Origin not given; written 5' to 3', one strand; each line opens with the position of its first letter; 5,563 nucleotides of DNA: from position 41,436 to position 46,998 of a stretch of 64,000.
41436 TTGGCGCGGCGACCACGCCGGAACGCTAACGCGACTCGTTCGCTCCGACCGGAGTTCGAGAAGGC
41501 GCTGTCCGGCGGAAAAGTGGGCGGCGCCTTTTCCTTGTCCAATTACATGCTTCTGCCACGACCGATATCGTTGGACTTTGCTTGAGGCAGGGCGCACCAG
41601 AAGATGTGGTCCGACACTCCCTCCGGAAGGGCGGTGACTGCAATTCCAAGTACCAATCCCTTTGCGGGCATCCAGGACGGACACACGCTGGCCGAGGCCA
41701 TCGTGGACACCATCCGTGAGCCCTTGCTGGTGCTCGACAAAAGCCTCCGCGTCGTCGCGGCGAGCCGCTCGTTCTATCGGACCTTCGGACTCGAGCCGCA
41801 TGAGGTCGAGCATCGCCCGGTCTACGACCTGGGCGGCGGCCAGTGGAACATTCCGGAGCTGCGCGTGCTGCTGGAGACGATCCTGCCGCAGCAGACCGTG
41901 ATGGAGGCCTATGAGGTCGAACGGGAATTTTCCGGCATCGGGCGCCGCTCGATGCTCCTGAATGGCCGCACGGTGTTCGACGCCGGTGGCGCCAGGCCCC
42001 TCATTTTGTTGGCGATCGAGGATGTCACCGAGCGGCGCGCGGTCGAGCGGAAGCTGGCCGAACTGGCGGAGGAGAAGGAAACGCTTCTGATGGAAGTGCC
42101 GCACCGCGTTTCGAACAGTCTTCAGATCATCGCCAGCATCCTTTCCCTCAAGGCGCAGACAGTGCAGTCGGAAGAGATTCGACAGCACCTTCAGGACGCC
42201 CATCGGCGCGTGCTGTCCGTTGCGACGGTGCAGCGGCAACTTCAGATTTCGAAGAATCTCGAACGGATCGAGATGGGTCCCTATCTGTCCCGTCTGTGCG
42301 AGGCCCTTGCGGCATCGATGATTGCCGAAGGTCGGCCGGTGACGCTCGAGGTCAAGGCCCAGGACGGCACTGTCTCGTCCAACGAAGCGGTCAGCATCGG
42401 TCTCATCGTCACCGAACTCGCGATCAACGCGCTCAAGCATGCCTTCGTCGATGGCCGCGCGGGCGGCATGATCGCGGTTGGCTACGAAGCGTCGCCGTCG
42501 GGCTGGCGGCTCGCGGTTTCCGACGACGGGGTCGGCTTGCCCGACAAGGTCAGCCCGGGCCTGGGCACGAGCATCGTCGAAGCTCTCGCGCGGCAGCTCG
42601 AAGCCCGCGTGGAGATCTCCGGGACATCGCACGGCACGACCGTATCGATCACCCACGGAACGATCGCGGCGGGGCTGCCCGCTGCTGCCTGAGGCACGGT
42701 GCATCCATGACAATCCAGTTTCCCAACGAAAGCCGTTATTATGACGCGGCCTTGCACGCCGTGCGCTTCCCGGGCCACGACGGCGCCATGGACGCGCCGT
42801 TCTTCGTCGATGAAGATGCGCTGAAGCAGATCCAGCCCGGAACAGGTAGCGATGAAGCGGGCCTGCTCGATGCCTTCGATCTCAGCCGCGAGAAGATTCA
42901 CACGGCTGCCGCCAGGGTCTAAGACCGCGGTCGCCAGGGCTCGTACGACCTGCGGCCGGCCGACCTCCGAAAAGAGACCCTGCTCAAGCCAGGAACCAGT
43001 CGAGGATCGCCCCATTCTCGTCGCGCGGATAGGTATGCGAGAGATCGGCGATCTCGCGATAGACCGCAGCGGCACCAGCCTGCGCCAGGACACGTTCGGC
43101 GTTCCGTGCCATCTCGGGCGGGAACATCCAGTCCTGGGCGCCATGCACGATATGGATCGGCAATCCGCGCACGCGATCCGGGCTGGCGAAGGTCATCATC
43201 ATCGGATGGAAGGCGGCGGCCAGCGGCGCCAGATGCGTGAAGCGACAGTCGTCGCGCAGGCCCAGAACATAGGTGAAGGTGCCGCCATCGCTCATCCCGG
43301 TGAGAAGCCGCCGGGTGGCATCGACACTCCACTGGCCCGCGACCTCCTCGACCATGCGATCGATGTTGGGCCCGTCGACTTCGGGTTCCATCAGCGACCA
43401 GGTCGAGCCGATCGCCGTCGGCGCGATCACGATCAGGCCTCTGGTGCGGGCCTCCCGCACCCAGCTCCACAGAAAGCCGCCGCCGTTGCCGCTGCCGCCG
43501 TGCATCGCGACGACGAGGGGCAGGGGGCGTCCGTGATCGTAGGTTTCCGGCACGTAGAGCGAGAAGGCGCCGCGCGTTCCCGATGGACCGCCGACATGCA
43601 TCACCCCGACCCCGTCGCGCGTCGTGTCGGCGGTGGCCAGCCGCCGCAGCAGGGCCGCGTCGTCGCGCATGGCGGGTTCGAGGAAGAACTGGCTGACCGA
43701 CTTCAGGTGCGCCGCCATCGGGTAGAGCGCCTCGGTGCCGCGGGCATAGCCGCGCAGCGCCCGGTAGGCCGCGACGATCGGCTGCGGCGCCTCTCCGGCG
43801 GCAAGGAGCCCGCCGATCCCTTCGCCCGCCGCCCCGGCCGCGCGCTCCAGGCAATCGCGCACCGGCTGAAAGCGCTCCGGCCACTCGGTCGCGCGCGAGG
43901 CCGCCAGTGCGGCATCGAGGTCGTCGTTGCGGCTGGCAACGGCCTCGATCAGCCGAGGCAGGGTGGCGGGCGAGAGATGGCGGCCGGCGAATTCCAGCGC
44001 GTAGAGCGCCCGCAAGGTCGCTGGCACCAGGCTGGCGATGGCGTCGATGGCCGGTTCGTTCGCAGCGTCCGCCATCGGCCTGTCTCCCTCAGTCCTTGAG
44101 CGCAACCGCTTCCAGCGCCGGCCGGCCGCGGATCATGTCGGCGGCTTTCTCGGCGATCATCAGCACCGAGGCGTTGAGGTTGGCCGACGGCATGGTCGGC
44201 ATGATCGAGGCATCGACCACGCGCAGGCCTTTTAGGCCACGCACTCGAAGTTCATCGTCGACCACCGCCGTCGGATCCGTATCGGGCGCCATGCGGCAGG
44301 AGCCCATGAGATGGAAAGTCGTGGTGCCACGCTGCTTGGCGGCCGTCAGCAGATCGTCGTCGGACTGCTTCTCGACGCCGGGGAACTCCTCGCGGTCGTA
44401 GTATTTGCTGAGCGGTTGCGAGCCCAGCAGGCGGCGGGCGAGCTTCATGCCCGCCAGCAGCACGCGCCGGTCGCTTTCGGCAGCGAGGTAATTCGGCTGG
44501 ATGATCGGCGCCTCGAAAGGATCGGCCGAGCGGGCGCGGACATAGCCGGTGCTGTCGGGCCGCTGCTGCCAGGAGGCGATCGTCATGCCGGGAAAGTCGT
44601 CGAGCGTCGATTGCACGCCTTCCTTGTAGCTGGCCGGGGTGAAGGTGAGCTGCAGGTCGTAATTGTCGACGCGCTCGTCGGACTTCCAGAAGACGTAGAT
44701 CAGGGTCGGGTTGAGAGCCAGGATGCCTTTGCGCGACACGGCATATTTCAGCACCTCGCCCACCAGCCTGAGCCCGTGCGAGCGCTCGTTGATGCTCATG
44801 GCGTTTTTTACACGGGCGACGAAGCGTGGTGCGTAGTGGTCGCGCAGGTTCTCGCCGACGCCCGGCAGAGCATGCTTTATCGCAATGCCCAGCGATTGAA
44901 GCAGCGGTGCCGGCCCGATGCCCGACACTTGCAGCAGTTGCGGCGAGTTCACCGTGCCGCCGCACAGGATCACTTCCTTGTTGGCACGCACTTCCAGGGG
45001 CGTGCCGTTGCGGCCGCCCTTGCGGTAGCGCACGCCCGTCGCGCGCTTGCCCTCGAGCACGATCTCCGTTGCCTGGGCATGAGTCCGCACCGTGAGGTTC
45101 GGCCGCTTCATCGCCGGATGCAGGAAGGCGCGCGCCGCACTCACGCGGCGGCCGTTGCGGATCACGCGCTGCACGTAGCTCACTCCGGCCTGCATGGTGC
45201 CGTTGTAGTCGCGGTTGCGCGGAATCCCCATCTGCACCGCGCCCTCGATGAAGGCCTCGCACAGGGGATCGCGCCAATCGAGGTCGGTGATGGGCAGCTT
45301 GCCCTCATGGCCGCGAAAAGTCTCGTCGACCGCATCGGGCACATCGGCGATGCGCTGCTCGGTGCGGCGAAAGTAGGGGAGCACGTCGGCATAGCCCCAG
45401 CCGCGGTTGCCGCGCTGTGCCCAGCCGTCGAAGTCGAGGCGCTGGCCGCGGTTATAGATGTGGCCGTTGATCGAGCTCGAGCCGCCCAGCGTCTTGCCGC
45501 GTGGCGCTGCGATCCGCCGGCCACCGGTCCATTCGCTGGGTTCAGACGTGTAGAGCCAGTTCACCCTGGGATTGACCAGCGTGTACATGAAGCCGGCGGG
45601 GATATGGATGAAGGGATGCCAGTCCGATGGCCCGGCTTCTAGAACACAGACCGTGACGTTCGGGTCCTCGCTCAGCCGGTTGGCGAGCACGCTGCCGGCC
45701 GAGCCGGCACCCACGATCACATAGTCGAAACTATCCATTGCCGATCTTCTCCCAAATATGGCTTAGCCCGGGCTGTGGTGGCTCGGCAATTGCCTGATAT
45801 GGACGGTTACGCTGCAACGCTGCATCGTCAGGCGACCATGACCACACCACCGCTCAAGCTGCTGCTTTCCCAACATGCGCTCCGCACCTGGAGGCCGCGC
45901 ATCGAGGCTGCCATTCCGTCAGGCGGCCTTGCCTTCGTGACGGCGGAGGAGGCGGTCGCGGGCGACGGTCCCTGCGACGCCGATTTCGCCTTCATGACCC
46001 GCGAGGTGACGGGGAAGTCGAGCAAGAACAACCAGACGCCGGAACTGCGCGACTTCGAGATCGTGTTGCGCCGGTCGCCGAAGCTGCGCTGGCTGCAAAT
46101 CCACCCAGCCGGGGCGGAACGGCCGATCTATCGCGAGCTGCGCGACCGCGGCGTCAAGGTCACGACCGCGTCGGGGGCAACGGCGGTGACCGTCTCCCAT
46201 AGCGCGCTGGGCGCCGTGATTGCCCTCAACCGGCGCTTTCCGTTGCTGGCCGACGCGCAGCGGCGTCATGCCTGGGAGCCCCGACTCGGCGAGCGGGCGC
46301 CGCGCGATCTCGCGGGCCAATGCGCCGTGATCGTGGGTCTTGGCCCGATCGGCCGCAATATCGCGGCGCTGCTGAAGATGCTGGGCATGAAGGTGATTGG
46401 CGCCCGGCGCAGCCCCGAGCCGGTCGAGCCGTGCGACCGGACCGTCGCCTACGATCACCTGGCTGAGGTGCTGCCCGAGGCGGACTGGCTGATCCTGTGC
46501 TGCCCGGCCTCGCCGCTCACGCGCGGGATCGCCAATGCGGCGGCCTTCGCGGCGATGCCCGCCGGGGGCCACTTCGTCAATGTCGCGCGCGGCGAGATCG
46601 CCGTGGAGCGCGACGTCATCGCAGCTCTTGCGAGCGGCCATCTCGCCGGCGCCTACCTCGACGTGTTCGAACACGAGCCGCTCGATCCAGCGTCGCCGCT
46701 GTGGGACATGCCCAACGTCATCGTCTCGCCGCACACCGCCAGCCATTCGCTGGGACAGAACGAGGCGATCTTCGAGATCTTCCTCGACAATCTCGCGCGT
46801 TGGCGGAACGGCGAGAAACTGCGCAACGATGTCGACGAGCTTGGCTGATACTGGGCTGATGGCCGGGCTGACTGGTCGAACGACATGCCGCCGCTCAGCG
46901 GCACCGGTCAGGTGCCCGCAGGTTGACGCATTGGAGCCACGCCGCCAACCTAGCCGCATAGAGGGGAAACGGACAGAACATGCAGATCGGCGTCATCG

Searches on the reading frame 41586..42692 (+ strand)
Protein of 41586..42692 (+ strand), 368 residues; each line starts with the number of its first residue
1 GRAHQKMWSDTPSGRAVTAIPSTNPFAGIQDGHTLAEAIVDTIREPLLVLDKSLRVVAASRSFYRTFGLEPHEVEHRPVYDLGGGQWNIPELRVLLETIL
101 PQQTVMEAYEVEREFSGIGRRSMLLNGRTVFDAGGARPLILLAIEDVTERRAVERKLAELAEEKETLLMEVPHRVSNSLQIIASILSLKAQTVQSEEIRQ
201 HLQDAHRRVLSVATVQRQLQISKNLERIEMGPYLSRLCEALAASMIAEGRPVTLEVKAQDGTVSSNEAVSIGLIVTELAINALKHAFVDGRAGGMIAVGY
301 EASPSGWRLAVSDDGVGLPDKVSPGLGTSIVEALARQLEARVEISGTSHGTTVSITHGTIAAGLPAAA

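Call 21: search_protein_families(library=pfam, proteins=[window:41586-42692:+], max_evalue=0.0001)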
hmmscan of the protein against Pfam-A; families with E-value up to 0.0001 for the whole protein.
window:41586-42692:+ (368 aa): 6 families
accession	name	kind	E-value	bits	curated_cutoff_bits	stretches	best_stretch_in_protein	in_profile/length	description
PF07568.18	HisKA_2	-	6.7e-21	74.6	22.3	1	170-244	1-75/76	Histidine kinase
PF00989.32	PAS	-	3.2e-08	34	22.6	1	37-147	4-113/113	PAS fold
PF08448.16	PAS_4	-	5.2e-08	33.5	23.1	1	41-152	2-110/110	PAS fold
PF02518.31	HATPase_c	-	9.6e-08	32.9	26.4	1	270-356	5-106/111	Histidine kinase-, DNA gyrase B-, and HSP90-like ATPase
PF13426.13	PAS_9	-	2.1e-06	28.4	27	1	46-149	3-103/103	PAS domain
PF13581.12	HATPase_c_2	-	7.2e-06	26.5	27.4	1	252-355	14-125/127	Histidine kinase-like ATPase domain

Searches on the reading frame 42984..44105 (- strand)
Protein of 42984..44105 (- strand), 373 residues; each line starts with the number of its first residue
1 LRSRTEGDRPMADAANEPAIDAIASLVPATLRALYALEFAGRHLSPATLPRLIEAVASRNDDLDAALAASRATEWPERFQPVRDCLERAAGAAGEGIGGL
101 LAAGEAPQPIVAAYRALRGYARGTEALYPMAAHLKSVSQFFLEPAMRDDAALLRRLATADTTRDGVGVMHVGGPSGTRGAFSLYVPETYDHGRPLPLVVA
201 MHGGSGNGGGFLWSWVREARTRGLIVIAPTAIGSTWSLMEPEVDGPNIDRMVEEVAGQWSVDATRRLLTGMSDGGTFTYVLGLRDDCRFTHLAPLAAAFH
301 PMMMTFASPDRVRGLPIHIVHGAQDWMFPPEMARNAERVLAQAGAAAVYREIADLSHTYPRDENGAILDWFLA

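Call 21: search_protein_families(library=pfam, proteins=[window:42984-44105:-], max_evalue=0.0001)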
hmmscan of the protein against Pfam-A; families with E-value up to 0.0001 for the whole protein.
window:42984-44105:- (373 aa): 0 families

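Call 58: search_protein_families(library=ncbifam, proteins=[window:42984-44105:-], max_evalue=1e-10)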
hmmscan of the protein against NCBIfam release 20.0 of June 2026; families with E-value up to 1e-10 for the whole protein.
window:42984-44105:- (373 aa): 1 family
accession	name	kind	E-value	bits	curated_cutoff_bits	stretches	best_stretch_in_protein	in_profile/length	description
NF050058.1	e_dPHAscl_type1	hypoth_equivalog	3.4e-19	69.4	150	1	177-300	6-140/276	extracellular catalytic domain type 1 short-chain-length polyhydroxyalkanoate depolymerase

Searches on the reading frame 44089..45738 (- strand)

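Call 21: search_protein_families(library=pfam, proteins=[window:44089-45738:-], max_evalue=0.0001)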
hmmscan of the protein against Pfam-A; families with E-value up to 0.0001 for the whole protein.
window:44089-45738:- (549 aa): 4 families
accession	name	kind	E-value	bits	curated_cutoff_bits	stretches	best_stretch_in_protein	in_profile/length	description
PF00732.25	GMC_oxred_N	-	1.3e-54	185.7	23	1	4-302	1-217/218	GMC oxidoreductase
PF05199.19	GMC_oxred_C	-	2.5e-38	132.2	24.6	1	394-529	1-139/139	GMC oxidoreductase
PF00890.30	FAD_binding_2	-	2.9e-06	27.2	20.4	0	170-267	97-207/414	FAD binding domain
PF01266.30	DAO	-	2.6e-05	24.3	27.9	0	5-36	1-31/353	FAD dependent oxidoreductase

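Call 58: search_protein_families(library=ncbifam, proteins=[window:44089-45738:-], max_evalue=1e-10)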
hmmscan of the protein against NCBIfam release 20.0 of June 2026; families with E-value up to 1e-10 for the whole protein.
window:44089-45738:- (549 aa): 5 families
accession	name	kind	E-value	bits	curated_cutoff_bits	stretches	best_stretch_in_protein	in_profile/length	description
NF002550.0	PRK02106.1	subfamily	3.8e-171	570.4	605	1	2-544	4-541/563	choline dehydrogenase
TIGR01810.1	betA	equivalog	8.9e-155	516.3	732.1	1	5-542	1-532/532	choline dehydrogenase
TIGR03970.1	mycofact_MftG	equivalog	1.5e-98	330.9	387.45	2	5-319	2-309/487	mycofactocin dehydrogenase MftG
TIGR04542.1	GMC_mycofac_2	equivalog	9e-40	137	400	1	5-279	1-242/425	mycofactocin system GMC family oxidoreductase MftG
NF038210.1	GMC_mycofac_3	equivalog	1.1e-23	83.8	300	0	471-536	353-413/418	mycofactocin system GMC family oxidoreductase MftG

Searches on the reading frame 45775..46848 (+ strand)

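Call 5: search_protein_families(library=ncbifam, proteins=[window:45775-46848:+], max_evalue=0.00001)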
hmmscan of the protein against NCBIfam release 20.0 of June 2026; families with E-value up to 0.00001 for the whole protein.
window:45775-46848:+ (357 aa): 20 families
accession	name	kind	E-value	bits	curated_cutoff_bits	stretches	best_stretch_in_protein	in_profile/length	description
NF041369.1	Dhydh_Halo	equivalog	1.3e-58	198.7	400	1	104-353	56-304/305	D-2-hydroxyacid dehydrogenase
NF005069.0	PRK06487.1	equivalog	3.9e-32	111.6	448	1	97-350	63-317/320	2-hydroxyacid dehydrogenase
NF009714.1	PRK13243.1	equivalog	5.7e-29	101.5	455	1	98-349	62-318/332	glyoxylate reductase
TIGR01327.1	PGDH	equivalog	4.1e-27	95.2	454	1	124-325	83-282/525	phosphoglycerate dehydrogenase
NF012013.0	PRK15469.1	equivalog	7.3e-26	90.9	403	1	142-354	101-307/312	glyoxylate/hydroxypyruvate reductase GhrA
NF005387.0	PRK06932.1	equivalog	2.2e-25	89.3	492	1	97-334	59-300/314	2-hydroxyacid dehydrogenase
NF008759.0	PRK11790.1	equivalog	5.6e-24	84.6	404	1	118-334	91-307/410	phosphoglycerate dehydrogenase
NF011938.0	PRK15409.1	equivalog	9e-24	84.1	492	1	98-351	61-316/324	glyoxylate/hydroxypyruvate reductase GhrB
NF006263.0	PRK08410.1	equivalog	2.2e-19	70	389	1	98-347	58-310/311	D-2-hydroxyacid dehydrogenase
NF005750.0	PRK07574.1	equivalog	2.9e-19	69.4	329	1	123-351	134-364/386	NAD-dependent formate dehydrogenase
NF005027.0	PRK06436.1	equivalog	1.4e-14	54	261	1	127-345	72-281/303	2-hydroxyacid dehydrogenase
NF000492.1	vanH_gen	exception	1.2e-13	50.8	540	1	170-325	130-292/312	D-lactate dehydrogenase VanH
NF006374.0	PRK08605.1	subfamily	4.4e-13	49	356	1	146-301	112-266/332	D-lactate dehydrogenase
NF001309.0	PRK00257.1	equivalog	6.4e-13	48.4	434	1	173-344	108-278/379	4-phosphoerythronate dehydrogenase PdxB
NF000128.1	vanH-Sc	exception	1.5e-10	40.7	650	1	167-323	147-310/337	D-lactate dehydrogenase VanH-Sc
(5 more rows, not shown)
